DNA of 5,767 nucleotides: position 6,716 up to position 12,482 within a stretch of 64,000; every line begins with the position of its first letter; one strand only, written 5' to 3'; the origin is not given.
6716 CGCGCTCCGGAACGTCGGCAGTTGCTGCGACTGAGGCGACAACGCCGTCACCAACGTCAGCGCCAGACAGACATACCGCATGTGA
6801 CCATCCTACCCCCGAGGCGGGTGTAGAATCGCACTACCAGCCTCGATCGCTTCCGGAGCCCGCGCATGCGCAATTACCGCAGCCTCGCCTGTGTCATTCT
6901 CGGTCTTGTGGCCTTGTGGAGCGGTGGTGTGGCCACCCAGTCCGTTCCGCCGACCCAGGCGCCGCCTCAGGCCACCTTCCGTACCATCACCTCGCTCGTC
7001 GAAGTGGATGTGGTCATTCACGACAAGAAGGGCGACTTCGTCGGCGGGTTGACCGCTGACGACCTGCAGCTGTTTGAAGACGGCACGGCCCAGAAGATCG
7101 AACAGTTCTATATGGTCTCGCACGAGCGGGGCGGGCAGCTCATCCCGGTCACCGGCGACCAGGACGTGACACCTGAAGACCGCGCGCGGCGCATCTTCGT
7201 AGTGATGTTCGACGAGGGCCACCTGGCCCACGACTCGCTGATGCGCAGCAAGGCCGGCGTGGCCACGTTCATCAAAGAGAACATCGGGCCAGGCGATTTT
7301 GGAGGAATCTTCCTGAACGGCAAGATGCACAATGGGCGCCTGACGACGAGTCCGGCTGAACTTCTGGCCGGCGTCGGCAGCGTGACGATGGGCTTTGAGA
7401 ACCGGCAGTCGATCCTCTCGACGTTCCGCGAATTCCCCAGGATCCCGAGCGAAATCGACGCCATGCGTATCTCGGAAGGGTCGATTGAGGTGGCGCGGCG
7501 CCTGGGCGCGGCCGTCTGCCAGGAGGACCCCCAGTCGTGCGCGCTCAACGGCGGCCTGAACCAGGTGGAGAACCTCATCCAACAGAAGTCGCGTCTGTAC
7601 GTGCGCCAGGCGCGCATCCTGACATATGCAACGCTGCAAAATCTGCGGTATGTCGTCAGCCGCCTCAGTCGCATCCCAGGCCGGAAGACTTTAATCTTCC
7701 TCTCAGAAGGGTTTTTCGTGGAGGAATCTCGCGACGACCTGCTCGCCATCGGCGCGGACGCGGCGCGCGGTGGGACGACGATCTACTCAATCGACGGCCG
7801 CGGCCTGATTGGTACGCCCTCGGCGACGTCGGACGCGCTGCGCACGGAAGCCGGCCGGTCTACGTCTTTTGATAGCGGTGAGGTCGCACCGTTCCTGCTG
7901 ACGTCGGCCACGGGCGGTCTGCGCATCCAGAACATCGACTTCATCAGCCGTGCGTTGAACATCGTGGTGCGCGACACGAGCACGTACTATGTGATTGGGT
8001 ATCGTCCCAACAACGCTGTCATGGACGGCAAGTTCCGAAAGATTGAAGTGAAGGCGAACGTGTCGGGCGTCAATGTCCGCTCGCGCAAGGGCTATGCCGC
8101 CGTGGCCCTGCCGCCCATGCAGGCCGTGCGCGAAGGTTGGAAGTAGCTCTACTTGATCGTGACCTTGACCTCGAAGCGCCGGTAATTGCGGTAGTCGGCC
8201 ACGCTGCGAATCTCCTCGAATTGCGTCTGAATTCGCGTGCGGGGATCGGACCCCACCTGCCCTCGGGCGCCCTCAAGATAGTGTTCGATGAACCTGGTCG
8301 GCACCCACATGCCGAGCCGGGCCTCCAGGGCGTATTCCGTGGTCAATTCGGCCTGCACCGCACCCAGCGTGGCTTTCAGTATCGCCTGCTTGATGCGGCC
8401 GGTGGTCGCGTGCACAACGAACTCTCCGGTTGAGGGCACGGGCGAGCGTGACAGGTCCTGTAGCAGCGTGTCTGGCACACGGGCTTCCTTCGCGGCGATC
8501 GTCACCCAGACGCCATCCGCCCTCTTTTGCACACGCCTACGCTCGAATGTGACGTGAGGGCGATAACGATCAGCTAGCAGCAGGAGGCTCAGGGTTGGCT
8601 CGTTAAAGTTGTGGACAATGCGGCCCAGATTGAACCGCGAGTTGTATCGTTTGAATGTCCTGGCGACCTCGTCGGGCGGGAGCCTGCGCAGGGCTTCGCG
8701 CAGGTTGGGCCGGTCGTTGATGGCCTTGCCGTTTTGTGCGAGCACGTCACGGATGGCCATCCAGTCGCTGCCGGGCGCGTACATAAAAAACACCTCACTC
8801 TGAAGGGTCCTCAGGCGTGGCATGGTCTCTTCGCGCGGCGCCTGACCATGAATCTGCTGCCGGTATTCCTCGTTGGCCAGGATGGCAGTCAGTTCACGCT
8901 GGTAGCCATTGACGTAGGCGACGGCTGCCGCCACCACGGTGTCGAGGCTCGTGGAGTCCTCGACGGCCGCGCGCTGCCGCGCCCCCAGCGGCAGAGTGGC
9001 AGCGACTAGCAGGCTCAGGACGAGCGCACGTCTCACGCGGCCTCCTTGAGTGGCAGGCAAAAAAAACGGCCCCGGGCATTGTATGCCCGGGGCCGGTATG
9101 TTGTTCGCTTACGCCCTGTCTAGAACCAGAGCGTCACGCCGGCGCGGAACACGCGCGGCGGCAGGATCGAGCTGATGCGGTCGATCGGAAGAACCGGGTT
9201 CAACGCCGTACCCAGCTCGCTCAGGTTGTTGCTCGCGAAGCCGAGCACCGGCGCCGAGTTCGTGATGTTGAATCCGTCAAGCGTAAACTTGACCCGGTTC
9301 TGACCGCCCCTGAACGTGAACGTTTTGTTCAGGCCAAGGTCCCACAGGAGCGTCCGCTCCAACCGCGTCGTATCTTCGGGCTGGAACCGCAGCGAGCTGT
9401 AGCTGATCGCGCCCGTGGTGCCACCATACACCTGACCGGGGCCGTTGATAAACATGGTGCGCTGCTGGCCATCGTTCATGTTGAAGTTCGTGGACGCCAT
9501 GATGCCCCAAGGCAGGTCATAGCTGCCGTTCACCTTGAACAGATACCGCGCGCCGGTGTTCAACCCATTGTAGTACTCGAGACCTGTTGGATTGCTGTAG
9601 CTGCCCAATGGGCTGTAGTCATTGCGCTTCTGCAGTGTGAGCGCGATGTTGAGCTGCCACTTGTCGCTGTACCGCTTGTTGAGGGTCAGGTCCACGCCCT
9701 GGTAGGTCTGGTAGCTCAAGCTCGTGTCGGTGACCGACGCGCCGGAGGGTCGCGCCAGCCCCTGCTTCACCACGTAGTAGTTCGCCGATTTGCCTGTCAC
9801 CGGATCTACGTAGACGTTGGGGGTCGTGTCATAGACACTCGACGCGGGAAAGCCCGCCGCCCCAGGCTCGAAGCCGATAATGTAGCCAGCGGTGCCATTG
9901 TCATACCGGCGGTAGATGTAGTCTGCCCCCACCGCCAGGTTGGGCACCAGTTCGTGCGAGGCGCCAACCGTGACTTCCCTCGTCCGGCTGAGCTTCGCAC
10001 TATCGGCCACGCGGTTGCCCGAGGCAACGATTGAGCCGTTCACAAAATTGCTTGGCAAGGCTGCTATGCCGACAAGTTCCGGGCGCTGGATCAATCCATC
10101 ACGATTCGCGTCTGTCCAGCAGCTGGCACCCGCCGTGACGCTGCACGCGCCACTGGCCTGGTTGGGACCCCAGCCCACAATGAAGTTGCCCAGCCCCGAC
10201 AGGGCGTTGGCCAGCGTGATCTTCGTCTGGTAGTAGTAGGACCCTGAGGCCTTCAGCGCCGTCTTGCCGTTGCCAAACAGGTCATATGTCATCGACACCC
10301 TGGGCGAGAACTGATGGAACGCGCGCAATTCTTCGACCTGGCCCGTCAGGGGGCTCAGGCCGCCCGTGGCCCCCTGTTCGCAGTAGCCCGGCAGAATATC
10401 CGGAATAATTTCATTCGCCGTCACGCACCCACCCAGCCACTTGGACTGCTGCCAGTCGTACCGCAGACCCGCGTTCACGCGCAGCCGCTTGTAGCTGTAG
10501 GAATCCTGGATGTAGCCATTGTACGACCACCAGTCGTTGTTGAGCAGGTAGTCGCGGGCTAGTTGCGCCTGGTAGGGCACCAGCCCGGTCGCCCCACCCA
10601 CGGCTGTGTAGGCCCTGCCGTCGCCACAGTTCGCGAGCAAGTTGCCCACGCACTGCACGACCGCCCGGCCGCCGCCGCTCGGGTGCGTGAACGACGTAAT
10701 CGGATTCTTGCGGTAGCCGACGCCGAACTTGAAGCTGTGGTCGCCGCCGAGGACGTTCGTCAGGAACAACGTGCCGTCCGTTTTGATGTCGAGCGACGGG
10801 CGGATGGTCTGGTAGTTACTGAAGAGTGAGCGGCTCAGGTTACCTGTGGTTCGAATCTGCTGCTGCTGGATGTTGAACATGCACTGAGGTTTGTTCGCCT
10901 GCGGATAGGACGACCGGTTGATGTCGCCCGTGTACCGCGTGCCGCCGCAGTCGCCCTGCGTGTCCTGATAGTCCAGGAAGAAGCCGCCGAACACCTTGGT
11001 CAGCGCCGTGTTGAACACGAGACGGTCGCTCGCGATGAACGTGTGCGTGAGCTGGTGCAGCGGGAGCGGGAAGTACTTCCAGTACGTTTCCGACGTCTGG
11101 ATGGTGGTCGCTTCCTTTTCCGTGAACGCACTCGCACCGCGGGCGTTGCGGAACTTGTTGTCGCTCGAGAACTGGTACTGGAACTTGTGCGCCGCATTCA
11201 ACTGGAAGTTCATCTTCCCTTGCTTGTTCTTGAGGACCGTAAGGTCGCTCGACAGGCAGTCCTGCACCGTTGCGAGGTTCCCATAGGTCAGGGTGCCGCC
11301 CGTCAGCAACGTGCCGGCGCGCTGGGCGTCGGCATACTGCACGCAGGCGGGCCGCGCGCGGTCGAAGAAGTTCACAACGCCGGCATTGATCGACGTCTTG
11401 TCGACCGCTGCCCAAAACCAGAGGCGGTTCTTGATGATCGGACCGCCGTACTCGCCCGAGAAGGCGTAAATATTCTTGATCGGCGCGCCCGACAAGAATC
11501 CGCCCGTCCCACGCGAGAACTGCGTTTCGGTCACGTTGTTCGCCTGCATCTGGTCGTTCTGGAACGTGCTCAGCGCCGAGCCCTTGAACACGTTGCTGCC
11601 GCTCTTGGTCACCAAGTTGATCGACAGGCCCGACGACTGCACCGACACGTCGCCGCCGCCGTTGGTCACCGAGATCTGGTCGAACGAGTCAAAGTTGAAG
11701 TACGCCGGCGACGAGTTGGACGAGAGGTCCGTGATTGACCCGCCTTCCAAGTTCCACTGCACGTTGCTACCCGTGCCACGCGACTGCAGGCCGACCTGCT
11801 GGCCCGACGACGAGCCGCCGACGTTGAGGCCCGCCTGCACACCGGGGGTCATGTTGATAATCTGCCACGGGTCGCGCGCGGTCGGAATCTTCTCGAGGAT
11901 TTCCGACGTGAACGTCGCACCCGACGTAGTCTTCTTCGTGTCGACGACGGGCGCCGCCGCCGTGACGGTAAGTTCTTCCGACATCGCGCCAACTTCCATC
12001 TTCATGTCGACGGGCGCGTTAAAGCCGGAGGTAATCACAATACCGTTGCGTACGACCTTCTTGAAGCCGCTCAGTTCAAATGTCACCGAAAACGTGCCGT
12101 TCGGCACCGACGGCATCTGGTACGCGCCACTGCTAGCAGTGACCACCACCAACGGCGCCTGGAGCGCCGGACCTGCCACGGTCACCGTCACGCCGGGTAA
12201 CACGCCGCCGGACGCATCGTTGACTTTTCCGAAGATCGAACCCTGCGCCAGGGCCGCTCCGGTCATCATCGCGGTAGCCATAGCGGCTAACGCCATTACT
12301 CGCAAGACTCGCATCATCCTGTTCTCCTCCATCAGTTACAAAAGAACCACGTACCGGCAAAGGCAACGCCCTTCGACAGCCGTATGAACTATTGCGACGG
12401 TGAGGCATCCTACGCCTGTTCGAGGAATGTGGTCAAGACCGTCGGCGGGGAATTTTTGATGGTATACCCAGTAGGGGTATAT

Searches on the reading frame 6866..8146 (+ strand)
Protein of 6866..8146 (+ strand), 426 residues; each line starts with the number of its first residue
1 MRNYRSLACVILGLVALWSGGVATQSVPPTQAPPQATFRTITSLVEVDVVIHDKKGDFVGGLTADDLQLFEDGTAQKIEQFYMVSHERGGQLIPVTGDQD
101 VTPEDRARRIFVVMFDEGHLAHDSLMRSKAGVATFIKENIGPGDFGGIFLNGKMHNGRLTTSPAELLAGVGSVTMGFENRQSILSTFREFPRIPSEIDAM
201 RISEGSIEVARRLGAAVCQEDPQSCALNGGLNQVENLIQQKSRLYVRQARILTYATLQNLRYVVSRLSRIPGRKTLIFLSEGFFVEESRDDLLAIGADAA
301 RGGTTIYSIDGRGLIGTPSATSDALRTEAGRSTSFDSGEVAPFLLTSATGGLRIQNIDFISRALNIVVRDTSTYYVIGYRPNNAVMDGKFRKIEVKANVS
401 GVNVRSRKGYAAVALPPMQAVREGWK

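Call 7: search_protein_families(library=pfam, proteins=[window:6866-8146:+], max_evalue=0.001)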
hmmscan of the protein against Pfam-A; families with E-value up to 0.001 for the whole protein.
window:6866-8146:+ (426 aa): 0 families

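Call 29: search_protein_families(library=ncbifam, proteins=[window:6866-8146:+], max_evalue=0.01)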
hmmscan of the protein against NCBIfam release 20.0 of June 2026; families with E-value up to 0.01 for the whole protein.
window:6866-8146:+ (426 aa): 1 family
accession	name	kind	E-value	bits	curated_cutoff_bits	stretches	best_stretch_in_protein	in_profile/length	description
TIGR03436.1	acidobact_VWFA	subfamily_domain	1.3e-47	162.9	81.25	1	37-411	2-322/324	VWA domain-containing protein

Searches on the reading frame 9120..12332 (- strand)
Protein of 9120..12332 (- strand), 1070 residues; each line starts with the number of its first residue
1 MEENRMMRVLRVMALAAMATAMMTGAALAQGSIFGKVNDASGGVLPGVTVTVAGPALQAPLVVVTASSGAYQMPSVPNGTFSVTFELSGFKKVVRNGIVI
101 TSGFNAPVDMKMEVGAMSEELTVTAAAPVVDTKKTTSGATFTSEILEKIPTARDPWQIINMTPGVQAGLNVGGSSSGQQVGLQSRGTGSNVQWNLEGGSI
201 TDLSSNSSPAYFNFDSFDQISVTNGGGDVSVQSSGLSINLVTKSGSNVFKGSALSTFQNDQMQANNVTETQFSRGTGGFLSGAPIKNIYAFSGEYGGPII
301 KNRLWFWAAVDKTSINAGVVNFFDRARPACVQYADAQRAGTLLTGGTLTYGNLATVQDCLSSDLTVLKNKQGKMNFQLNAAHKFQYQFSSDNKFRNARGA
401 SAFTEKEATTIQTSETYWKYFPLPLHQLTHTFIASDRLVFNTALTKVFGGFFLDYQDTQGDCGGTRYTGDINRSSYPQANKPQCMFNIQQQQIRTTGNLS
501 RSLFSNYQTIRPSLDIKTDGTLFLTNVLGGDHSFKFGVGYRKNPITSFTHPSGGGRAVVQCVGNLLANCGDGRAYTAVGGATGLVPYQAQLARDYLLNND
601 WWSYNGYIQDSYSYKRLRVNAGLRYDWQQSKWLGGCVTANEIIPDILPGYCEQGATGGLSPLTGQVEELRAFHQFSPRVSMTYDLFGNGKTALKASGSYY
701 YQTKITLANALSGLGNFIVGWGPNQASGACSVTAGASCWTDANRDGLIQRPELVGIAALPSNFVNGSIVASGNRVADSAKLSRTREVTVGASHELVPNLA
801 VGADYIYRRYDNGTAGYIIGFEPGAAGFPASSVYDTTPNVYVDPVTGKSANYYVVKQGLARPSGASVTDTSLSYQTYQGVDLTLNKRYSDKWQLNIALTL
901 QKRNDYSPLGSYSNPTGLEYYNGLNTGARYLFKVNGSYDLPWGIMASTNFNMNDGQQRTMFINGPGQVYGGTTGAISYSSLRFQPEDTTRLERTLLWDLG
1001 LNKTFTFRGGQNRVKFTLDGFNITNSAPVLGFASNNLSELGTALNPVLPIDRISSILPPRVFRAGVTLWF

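Call 7: search_protein_families(library=pfam, proteins=[window:9120-12332:-], max_evalue=0.001)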
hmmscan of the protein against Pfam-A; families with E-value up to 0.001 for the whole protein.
window:9120-12332:- (1070 aa): 4 families
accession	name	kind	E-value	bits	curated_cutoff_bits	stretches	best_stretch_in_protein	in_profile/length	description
PF25183.1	OMP_b-brl_4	-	1e-28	100.7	30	1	241-944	1-681/838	Outer membrane beta barrel domain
PF13620.12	CarboxypepD_reg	-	7.4e-14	52.3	32.3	1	32-113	1-82/82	Carboxypeptidase regulatory-like domain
PF13715.12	CarbopepD_reg_2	-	1e-05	25.9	32.2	1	33-114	1-78/88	CarboxypepD_reg-like domain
PF07715.20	Plug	-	9.1e-05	23.4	23.9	0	137-234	8-102/107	TonB-dependent Receptor Plug Domain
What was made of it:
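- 9120..12317 (-): Oar-class TonB-dependent transporter gene (1065 aa). It has a signal peptide, a CarboxypepD_reg N-terminal extension, a plug and an OMP_b-brl_4 barrel. Call 7 (Pfam).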

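Call 29: search_protein_families(library=ncbifam, proteins=[window:9120-12317:-], max_evalue=0.01)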
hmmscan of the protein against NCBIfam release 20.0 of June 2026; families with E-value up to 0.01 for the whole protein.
window:9120-12317:- (1065 aa): 0 families

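Call 59: find_homologous_proteins(query=window:9120-12317:-, max_evalue=1e-50)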
Query window:9120-12317:- (1065 aa): 939 proteins with E <= 1e-50 among 8000 candidates; the best 120 are listed.
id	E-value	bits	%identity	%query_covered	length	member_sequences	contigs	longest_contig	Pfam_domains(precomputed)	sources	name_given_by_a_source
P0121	0.0e+0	2425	100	100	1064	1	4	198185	PF13715.13,PF25183.2,PF13620.13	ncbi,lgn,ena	-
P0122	0.0e+0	2229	91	100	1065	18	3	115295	PF25183.2,PF13620.13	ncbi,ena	-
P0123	0.0e+0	2002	81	100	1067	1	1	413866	PF13715.13,PF25183.2,PF13620.13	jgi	jgi:hypothetical protein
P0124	0.0e+0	1997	81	100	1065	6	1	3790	PF13715.13,PF25183.2,PF13620.13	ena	-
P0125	0.0e+0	1994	81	100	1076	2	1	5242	PF25183.2,PF07715.21,PF13620.13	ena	-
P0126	0.0e+0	1977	81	100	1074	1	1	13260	PF13715.13,PF25183.2,PF13620.13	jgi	-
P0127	0.0e+0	1970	80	100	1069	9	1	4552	PF25183.2,PF13620.13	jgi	-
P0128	0.0e+0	1965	80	100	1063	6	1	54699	PF25183.2,PF13620.13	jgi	-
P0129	0.0e+0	1948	80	100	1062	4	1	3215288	PF25183.2,PF13620.13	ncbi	-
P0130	0.0e+0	1943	79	100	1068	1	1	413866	PF13715.13,PF13620.13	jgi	jgi:hypothetical protein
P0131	0.0e+0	1936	79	100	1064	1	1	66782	PF25183.2,PF13620.13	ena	-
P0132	0.0e+0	1934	79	100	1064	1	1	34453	PF25183.2,PF13620.13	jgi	-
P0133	0.0e+0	1933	79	100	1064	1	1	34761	PF25183.2,PF13620.13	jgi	-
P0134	0.0e+0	1932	79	100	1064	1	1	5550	PF25183.2,PF13620.13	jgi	-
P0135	0.0e+0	1924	79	100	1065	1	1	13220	PF13715.13,PF25183.2,PF13620.13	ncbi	-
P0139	0.0e+0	1888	77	100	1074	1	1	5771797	PF13715.13,PF25183.2,PF13620.13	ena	-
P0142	0.0e+0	1856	77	100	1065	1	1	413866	PF13715.13,PF25183.2,PF13620.13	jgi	jgi:hypothetical protein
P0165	0.0e+0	1632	68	100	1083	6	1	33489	PF13715.13,PF25183.2,PF13620.13,PF17210.10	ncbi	ncbi:MAG: hypothetical protein AMXMBFR57_24480 [Acidimicrobiia bacterium]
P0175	0.0e+0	1560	66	100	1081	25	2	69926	PF13715.13,PF25183.2,PF13620.13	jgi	-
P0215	0.0e+0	1346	59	100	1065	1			PF13715.13,PF25183.2,PF13620.13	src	-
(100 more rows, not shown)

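Call 60: find_encoding_contigs(protein=P0123, flank=10000, max_places=2)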
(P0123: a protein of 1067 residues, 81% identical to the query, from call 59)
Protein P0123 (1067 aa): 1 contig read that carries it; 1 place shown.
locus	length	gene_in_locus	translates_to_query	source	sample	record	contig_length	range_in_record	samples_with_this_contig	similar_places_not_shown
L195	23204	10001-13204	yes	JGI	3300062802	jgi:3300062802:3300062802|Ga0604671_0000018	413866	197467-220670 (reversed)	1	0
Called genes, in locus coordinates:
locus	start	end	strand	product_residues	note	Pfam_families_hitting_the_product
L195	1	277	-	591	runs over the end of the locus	PF02771:Acyl-CoA_dh_N, PF02770:Acyl-CoA_dh_M, PF00441:Acyl-CoA_dh_1, PF22924:ACOX_C_alpha1 (weak), PF08028:Acyl-CoA_dh_2, PF21263:Acyl-CoA-dh_C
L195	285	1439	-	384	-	PF00108:Thiolase_N, PF00109:ketoacyl-synt (faint), PF02803:Thiolase_C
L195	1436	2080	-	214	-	PF12146:Hydrolase_4, PF20408:Abhydrolase_11, PF00561:Abhydrolase_1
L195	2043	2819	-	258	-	PF00561:Abhydrolase_1, PF06821:Ser_hydrolase (faint), PF12697:Abhydrolase_6, PF12146:Hydrolase_4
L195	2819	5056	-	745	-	PF02737:3HCDH_N, PF00725:3HCDH, PF00378:ECH_1, PF16113:ECH_2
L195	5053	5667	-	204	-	PF00440:TetR_N, PF08359:TetR_C_4, PF17932:TetR_C_24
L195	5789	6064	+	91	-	PF02583:Trns_repr_metal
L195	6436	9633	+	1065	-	PF13620:CarboxypepD_reg, PF13715:CarbopepD_reg_2 (weak), PF25183:OMP_b-brl_4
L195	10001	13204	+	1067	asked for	PF13620:CarboxypepD_reg, PF13715:CarbopepD_reg_2 (weak), PF25183:OMP_b-brl_4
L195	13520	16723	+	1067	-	PF13620:CarboxypepD_reg, PF13715:CarbopepD_reg_2 (weak), PF25183:OMP_b-brl_4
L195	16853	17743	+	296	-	-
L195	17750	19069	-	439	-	-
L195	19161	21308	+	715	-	-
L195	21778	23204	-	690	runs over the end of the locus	PF13231:PMT_2, PF13428:TPR_14 (faint), PF07719:TPR_2 (faint), PF12895:ANAPC3 (faint), PF14559:TPR_19 (weak), PF23914:TPR_CcmH_CycH (weak), PF13432:TPR_16, PF14559:TPR_19 (weak), +3 more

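Call 61: find_encoding_contigs(protein=P0139, flank=10000, max_places=2)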
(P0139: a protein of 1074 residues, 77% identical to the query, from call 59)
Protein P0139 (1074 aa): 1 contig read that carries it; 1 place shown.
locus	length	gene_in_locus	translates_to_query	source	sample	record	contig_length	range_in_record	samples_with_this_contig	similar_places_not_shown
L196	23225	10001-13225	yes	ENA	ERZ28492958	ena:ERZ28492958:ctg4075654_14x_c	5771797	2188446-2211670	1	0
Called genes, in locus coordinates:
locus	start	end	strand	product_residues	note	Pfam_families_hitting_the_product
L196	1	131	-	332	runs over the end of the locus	PF00108:Thiolase_N (weak), PF08545:ACP_syn_III, PF08541:ACP_syn_III_C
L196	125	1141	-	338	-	PF05496:RuvB_N, PF00004:AAA, PF07728:AAA_5 (faint), PF17864:AAA_lid_4, PF05491:WHD_RuvB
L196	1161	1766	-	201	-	PF01330:RuvA_N, PF00633:HHH (faint), PF14520:HHH_5, PF07499:RuvA_C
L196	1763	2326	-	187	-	PF02075:RuvC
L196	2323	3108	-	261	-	PF20772:TACO1_YebC_N, PF01709:Transcrip_reg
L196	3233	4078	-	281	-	PF13847:Methyltransf_31 (weak), PF08241:Methyltransf_11, PF08242:Methyltransf_12, PF13649:Methyltransf_25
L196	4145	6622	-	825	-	PF00676:E1_dh, PF02779:Transket_pyr, PF02780:Transketolase_C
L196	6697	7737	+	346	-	PF01207:Dus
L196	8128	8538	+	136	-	-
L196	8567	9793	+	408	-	PF02129:Peptidase_S15 (faint), PF00135:COesterase, PF12146:Hydrolase_4 (faint), PF20434:BD-FAE, PF07859:Abhydrolase_3, PF00326:Peptidase_S9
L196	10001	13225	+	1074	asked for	PF13620:CarboxypepD_reg, PF13715:CarbopepD_reg_2 (faint), PF25183:OMP_b-brl_4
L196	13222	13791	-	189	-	-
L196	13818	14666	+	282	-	PF00486:Trans_reg_C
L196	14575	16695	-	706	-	PF00486:Trans_reg_C, PF07676:PD40 (faint), PF26550:Tricorn_2nd (faint), PF26549:Tricorn_N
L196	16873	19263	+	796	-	PF12704:MacB_PCD, PF02687:FtsX, PF12704:MacB_PCD, PF02687:FtsX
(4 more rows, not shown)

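Call 62: find_encoding_contigs(protein=P0165, flank=10000, max_places=2)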
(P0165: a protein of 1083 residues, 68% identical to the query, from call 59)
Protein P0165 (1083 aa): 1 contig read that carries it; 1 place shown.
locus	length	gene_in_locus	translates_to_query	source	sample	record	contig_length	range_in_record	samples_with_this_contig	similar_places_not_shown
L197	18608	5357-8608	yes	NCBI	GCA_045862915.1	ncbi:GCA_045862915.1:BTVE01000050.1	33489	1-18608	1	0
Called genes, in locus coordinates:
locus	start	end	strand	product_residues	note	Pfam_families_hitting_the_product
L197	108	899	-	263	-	PF26549:Tricorn_N (faint)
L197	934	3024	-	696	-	PF00884:Sulfatase, PF01663:Phosphodiest, PF16347:SGSH_C (weak), PF13432:TPR_16 (weak), PF14559:TPR_19, PF13431:TPR_17 (weak), PF13432:TPR_16 (weak), PF23914:TPR_CcmH_CycH (weak), +12 more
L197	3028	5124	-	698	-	PF00884:Sulfatase, PF01663:Phosphodiest, PF13428:TPR_14 (faint), PF16347:SGSH_C, PF13432:TPR_16 (weak), PF14559:TPR_19 (weak), PF13432:TPR_16 (weak), PF14559:TPR_19, +6 more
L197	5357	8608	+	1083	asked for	PF13620:CarboxypepD_reg, PF13715:CarbopepD_reg_2 (weak), PF17210:SdrD_B (faint), PF25183:OMP_b-brl_4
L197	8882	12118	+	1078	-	PF13620:CarboxypepD_reg, PF13715:CarbopepD_reg_2 (weak)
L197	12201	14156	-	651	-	PF13231:PMT_2 (weak), PF13428:TPR_14 (faint), PF07719:TPR_2 (faint), PF13431:TPR_17 (faint), PF14559:TPR_19 (weak), PF23914:TPR_CcmH_CycH (weak), PF13432:TPR_16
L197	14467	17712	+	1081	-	PF13620:CarboxypepD_reg, PF13715:CarbopepD_reg_2 (weak), PF25183:OMP_b-brl_4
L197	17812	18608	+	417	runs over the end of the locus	-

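Call 67: find_encoding_contigs(protein=P0175, flank=4000, max_places=10)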
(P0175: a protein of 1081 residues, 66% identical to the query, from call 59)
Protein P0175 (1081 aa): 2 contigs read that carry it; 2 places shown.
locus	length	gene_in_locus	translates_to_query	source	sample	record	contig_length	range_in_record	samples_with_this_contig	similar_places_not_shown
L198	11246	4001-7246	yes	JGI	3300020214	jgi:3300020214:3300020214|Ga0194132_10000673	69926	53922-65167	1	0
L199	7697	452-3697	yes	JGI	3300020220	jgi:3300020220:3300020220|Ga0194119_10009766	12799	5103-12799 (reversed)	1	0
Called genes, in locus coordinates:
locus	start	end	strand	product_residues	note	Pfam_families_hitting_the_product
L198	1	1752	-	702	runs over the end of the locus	PF00884:Sulfatase, PF01663:Phosphodiest, PF13424:TPR_12 (faint), PF00515:TPR_1 (faint), PF13414:TPR_11 (weak), PF13432:TPR_16 (weak), PF14559:TPR_19 (weak), PF13432:TPR_16 (weak), +8 more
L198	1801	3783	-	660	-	PF13432:TPR_16 (faint), PF13231:PMT_2 (weak), PF13428:TPR_14 (faint), PF07719:TPR_2 (faint), PF12895:ANAPC3 (faint), PF23914:TPR_CcmH_CycH, PF14559:TPR_19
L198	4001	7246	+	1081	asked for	PF13620:CarboxypepD_reg, PF13715:CarbopepD_reg_2 (weak), PF25183:OMP_b-brl_4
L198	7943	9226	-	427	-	-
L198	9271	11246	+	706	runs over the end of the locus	-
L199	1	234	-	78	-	?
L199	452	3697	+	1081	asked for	PF13620:CarboxypepD_reg, PF13715:CarbopepD_reg_2 (weak), PF25183:OMP_b-brl_4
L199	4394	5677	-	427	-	-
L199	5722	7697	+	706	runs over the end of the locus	-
